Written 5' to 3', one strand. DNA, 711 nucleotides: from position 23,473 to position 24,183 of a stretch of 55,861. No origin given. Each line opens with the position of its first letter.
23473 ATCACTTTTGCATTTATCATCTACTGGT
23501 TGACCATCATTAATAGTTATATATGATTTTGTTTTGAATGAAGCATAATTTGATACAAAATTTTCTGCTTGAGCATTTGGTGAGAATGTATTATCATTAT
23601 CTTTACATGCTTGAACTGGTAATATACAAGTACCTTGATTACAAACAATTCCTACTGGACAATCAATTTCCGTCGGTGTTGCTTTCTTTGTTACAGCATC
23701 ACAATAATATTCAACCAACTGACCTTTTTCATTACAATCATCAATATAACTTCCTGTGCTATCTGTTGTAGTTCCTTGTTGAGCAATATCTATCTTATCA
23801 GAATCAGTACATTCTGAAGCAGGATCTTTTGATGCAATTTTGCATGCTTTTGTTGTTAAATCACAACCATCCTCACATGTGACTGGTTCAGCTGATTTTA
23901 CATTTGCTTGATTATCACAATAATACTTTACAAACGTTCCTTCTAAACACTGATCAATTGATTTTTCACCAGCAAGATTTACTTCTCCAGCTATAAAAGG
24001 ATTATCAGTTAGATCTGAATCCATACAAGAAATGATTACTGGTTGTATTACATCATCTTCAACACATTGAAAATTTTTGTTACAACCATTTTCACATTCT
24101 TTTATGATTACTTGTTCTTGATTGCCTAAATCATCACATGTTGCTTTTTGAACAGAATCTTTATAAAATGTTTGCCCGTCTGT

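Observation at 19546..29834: Co-directional array of five paralogous Cys-module surface proteins (131, 978, ~170, 182 and 1918 aa)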

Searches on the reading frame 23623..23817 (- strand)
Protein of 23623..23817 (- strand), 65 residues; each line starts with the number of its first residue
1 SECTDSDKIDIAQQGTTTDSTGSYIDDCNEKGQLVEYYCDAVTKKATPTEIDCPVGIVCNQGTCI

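Call 44: find_homologous_proteins(query=A2, max_evalue=0.001)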
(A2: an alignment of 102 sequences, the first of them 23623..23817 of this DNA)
Query A2 (102 sequences) (65 aa, profile of the alignment): 1 proteins with E <= 0.001 among 136 candidates.
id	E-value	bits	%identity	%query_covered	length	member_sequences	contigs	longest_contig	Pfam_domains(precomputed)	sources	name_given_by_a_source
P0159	8.7e-10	56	36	62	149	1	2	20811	-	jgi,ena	-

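Call 49: predict_structure(alignment_id=A2)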
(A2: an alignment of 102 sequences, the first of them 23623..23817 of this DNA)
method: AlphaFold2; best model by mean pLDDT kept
length: 65 residues; sequences in the alignment: 102
mean_pLDDT: 97.1   pTM: 0.82
mean pLDDT of the five models: 97.1, 96.8, 96.3, 96.4, 96.3
residues with pLDDT >= 90: 63; 70-90: 1; 50-70: 1; < 50: 0
segments of 3 or more residues with pLDDT < 50: none
pLDDT, mean of each block of 10 residues (from residue 1): 93 98 98 98 97 98 98
secondary structure, 60 per line:
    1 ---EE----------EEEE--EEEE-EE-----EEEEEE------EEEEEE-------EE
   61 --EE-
elements in order: E16-19 E22-25 E34-39 E46-51

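Call 51: fold_search(model_id=the predicted structure, library=pdb)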
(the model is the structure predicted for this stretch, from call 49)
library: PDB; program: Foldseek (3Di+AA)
matches with E <= 10: 58; with E <= 0.001: 0
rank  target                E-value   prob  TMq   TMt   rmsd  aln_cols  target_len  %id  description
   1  6dm4_A                1.2e+00  0.10  0.23  0.15   7.9        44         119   23  Crystal structure of the SH2 domain from RavO (Lpg1129) from Legionella pneumophila in complex with Homo sapiens Shc1  (released 2018-06-27)
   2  6bn0_D                2.1e+00  0.51  0.44  0.39   3.0        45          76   18  Avirulence protein 4 (Avr4) from Cladosporium fulvum bound to the hexasaccharide of chitin (released 2018-08-22)
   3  5fm7_B                2.1e+00  0.06  0.24  0.06  10.3        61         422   18  Double-heterohexameric rings of full-length Rvb1(ADP)Rvb2(ADP) (released 2016-01-20)
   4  6bn0_B                2.2e+00  0.35  0.41  0.36   3.9        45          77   16  Avirulence protein 4 (Avr4) from Cladosporium fulvum bound to the hexasaccharide of chitin (released 2018-08-22)
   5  2mfk_MODEL_1_A        2.6e+00  0.25  0.44  0.42   9.9        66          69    8  NMR solution structure of chitin-binding domain from dust mite group XII allergen Blo t 12 (released 2014-11-19)
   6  6bn0_A                3.5e+00  0.35  0.44  0.37   3.1        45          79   18  Avirulence protein 4 (Avr4) from Cladosporium fulvum bound to the hexasaccharide of chitin (released 2018-08-22)
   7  8bnv                  3.5e+00  0.07  0.26  0.06  16.0        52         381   12  Crystal structure of Pif1 from Deferribacter desulfuricans in apo from (released 2023-03-08)
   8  6dm3_A                4.3e+00  0.04  0.21  0.15   7.8        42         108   24  Crystal structure of the SH2 domain from RavO (Lpg1129) from Legionella pneumophila, apoprotein (released 2018-06-27)
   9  4v5z_Be               5.1e+00  0.05  0.25  0.14   5.2        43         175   14  Structure of a mammalian 80S ribosome obtained by docking homology models of the RNA and proteins into an 8.7 A cryo- (released 2014-07-09)
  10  9gjg_H                5.1e+00  0.05  0.26  0.04  11.1        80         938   14  Entamoeba histolytica Gal/GalNAc lectin bound to monoclonal antibody CP33-H/L-LA22 (released 2026-02-11)
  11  2wft_A                5.1e+00  0.04  0.32  0.07  10.5       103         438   14  Crystal structure of the human HIP ectodomain (released 2009-06-30)
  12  3kvp_F                5.4e+00  0.06  0.24  0.33   8.9        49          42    6  Crystal Structure of Uncharacterized protein ymzC Precursor from Bacillus subtilis, Northeast Structural Genomics Cons (released 2010-02-02)
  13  3kvp_A                5.4e+00  0.06  0.24  0.32   8.8        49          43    6  Crystal Structure of Uncharacterized protein ymzC Precursor from Bacillus subtilis, Northeast Structural Genomics Cons (released 2010-02-02)
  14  4r55_A                5.7e+00  0.09  0.32  0.38   7.9        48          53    8  The crystal structure of a Cren7 mutant protein GR and dsDNA complex (released 2015-08-05)
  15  4buj_D                5.7e+00  0.05  0.31  0.08   7.4        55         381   14  Crystal structure of the S. cerevisiae Ski2-3-8 complex (released 2013-08-28)
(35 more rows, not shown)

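Call 74: search_solved_structures(query=A2, max_evalue=10, show_alignments=2)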
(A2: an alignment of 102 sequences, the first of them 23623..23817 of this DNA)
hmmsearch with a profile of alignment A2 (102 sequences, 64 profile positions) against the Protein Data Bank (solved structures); distinct sequences matched with E-value up to 10: 9.
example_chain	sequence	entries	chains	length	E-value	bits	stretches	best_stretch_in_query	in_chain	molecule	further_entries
1jr2_A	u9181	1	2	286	0.46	14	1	11-45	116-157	UROPORPHYRINOGEN-III SYNTHASE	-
4b2s_A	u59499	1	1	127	0.5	13.9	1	31-56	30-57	COMPLEMENT FACTOR H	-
4b2r_A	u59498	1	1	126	0.98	13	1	31-56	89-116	COMPLEMENT FACTOR H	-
9i49_A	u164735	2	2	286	1.1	12.8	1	11-45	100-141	Coenzyme B12-dependent mutase,Uroporphyrinogen-III synthase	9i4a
8aep_A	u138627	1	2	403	1.4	12.5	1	7-44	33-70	Acetyl-CoA synthetase-like protein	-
7lrz_A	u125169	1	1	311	1.9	12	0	23-50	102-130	ALK tyrosine kinase receptor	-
7mzy_A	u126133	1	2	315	2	12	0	23-50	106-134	ALK tyrosine kinase receptor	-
5l2l_A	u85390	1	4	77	7.3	10.2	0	50-64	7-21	Nab2p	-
2lhn_A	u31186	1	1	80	8.8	9.9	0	49-64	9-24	Nuclear polyadenylated RNA-binding protein NAB2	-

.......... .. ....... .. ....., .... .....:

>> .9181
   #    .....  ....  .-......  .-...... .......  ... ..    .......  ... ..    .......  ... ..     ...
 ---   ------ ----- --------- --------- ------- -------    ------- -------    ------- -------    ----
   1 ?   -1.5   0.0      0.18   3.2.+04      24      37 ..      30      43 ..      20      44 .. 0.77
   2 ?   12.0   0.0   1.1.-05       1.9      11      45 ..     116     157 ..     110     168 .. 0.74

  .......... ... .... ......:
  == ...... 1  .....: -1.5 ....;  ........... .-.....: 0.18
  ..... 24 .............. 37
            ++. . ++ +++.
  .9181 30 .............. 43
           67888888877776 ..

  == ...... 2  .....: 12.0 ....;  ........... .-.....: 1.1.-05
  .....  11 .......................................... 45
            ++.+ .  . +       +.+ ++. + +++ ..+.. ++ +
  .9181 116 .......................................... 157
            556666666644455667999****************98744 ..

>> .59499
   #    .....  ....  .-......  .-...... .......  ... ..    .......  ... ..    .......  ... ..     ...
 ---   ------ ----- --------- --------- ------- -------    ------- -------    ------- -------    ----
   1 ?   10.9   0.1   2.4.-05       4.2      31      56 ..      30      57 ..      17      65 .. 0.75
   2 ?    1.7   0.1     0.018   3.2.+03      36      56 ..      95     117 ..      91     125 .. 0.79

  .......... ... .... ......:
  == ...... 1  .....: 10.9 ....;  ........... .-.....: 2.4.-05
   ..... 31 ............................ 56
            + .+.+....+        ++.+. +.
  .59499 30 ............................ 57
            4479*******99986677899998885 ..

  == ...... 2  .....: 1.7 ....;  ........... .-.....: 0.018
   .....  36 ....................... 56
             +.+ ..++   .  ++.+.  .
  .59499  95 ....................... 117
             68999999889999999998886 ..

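Call 76: fold_search(model_id=the predicted structure, library=viral)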
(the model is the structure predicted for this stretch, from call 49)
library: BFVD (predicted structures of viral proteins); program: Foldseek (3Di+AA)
matches with E <= 10: 297; with E <= 0.001: 0
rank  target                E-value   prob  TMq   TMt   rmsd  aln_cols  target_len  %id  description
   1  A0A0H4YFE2            6.2e-01  0.30  0.29  0.08  13.4        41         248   17  Uncharacterized protein [Salmon gill poxvirus]
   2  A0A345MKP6            9.6e-01  0.21  0.33  0.07   5.5        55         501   18  (no name in the UniProt tables at hand)
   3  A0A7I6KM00            9.6e-01  0.18  0.31  0.19   9.0        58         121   26  (no name in the UniProt tables at hand)
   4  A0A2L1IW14            1.2e+00  0.23  0.34  0.30  10.6        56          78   11  Uncharacterized protein [Streptomyces phage BillNye]
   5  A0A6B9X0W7            1.5e+00  0.28  0.38  0.05   4.2        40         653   25  (no name in the UniProt tables at hand)
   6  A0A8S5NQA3            1.9e+00  0.08  0.24  0.05  10.2        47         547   19  Uncharacterized protein [Myoviridae sp. ctj3P51]
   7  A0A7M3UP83            2.0e+00  0.18  0.34  0.12   5.6        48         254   19  Uncharacterized protein [Pyramimonas orientalis virus]
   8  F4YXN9                2.1e+00  0.11  0.29  0.03   8.4        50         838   20  DNA polymerase A domain protein [Roseobacter phage RDJL Phi 1]
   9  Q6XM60                2.1e+00  0.08  0.28  0.17   8.5        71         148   14  FirrV-1-A27 [Feldmannia irregularis virus a]
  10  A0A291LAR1            2.3e+00  0.20  0.37  0.33   8.8        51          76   16  Uncharacterized protein [Bordetella phage vB_BbrM_PHB04]
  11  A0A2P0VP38            2.3e+00  0.13  0.33  0.09   9.7        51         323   10  Uncharacterized protein [Tetraselmis virus 1]
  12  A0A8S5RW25            2.3e+00  0.05  0.23  0.22   8.1        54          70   17  Uncharacterized protein [Siphoviridae sp. ctHip2]
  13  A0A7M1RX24            2.4e+00  0.11  0.32  0.04   8.4        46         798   20  Uncharacterized protein [uncultured phage cr108_1]
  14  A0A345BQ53            2.4e+00  0.06  0.22  0.10  10.4        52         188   15  (no name in the UniProt tables at hand)
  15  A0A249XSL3            2.6e+00  0.28  0.33  0.35   1.8        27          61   15  Uncharacterized protein [Mycobacterium phage Phabba]
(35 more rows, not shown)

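Call 96: find_encoding_contigs(protein=P0159, flank=10000, max_places=2)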
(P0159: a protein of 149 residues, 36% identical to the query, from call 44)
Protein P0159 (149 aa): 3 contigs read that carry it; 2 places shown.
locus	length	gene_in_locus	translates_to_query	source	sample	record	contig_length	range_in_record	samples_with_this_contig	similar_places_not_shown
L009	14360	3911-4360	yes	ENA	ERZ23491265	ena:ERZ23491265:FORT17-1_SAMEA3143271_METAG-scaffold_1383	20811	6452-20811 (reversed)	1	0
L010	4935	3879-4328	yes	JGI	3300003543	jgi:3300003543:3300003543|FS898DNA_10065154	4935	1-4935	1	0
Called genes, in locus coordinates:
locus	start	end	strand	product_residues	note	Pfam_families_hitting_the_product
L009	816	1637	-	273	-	PF24034:DUF7343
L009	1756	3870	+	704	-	-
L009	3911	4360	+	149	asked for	-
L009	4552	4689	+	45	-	-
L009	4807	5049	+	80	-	-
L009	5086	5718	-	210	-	PF01502:PRA-CH, PF01503:PRA-PH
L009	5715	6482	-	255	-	PF00977:His_biosynth, PF05690:ThiG (faint), PF03060:NMO (faint), PF01207:Dus (faint)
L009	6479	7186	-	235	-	PF00977:His_biosynth, PF03060:NMO (faint)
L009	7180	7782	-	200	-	PF00117:GATase, PF01174:SNO (weak), PF07685:GATase_3 (weak)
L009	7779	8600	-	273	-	PF01634:HisG, PF08029:HisG_C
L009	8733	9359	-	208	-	PF00475:IGPD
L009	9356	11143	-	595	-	PF00155:Aminotran_1_2, PF00702:Hydrolase, PF13419:HAD_2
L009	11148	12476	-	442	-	PF00815:Histidinol_dh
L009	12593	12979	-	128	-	PF02381:MraZ (faint), PF04014:MazE_antitoxin (weak), PF01842:ACT (weak)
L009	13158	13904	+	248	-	-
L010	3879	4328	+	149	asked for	-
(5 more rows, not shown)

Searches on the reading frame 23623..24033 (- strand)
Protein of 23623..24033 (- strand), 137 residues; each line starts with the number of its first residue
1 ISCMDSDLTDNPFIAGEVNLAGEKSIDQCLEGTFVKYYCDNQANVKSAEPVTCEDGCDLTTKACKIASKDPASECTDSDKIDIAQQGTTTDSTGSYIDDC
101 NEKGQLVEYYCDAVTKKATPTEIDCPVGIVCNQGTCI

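Call 100: predict_structure(alignment_id=A8)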
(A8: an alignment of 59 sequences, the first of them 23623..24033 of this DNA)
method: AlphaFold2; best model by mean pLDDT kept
length: 137 residues; sequences in the alignment: 59
mean_pLDDT: 93.2   pTM: 0.57
mean pLDDT of the five models: 93.2, 92.9, 92.9, 92.7, 91.7
residues with pLDDT >= 90: 119; 70-90: 12; 50-70: 6; < 50: 0
segments of 3 or more residues with pLDDT < 50: none
pLDDT, mean of each block of 10 residues (from residue 1): 92 95 96 95 95 92 80 82 97 95 98 94 98 98
secondary structure, 60 per line:
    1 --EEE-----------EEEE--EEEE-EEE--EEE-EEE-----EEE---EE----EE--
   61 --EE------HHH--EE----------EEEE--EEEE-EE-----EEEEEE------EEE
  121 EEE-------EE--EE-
elements in order: E3-5 E17-20 E23-26 E28-30 E33-35 E37-39 E45-47 E88-91 E94-97 E106-111 E118-123

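Call 103: fold_search(model_id=the predicted structure, library=pdb)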
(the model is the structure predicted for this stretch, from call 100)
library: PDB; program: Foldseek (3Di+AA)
matches with E <= 10: 285; with E <= 0.001: 0
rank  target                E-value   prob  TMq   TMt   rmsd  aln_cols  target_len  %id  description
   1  3ec5                  3.2e-01  0.25  0.18  0.09  21.3       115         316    7  The crystal structure of Thioflavin-T (ThT) binding OspA mutant (released 2009-02-03)
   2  5y31_B                4.4e-01  0.15  0.19  0.06  18.1       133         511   14  Crystal structure of human LGI1-ADAM22 complex (released 2018-05-02)
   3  9cds_C                6.0e-01  0.18  0.19  0.12  21.5       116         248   11  Crystal structure of OspA ST1 from B. burgdorferi bound to monoclonal antibody LA-2 (released 2025-09-24)
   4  2fkg                  6.3e-01  0.16  0.18  0.10  21.3       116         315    9  The Crystal Structure of Engineered OspA (released 2006-11-21)
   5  3f3p_I                6.7e-01  0.06  0.16  0.08  19.3       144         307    8  Crystal structure of the nucleoporin pair Nup85-Seh1, space group P21212 (released 2009-04-07)
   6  8tvd_C                7.8e-01  0.15  0.18  0.12  21.2       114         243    8  Fab 221-11 in complex with OspA (released 2024-08-28)
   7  5y2z_B                7.8e-01  0.12  0.19  0.09  18.3       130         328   15  Crystal structure of human LGI1 EPTP-ADAM22 complex (released 2018-05-02)
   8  9jsa_A                9.1e-01  0.15  0.19  0.10  21.5       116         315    9  CatPSAM-H8 (released 2025-10-01)
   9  3aum                  9.6e-01  0.13  0.19  0.12  22.1       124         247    9  Crystal structure of OspA mutant (released 2012-02-15)
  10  9a1m_N                1.0e+00  0.06  0.18  0.10  19.7       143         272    8  Integrative model of the nuclear pore complex from Schizosaccharomyces pombe (released 2021-11-12)
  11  3f3p_A                1.0e+00  0.05  0.16  0.08  19.3       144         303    8  Crystal structure of the nucleoporin pair Nup85-Seh1, space group P21212 (released 2009-04-07)
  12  2oy1                  1.1e+00  0.12  0.19  0.12  21.4       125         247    9  The crystal structure of OspA mutant (released 2007-12-11)
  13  5y2z_H                1.1e+00  0.09  0.18  0.08  18.4       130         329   12  Crystal structure of human LGI1 EPTP-ADAM22 complex (released 2018-05-02)
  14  9j6j                  1.1e+00  0.08  0.20  0.04  17.7       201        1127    6  HBx fused DDB1 4M mutant (released 2025-06-04)
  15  3ezm                  1.2e+00  0.15  0.20  0.26  16.9       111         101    7  CYANOVIRIN-N (released 1998-12-23)
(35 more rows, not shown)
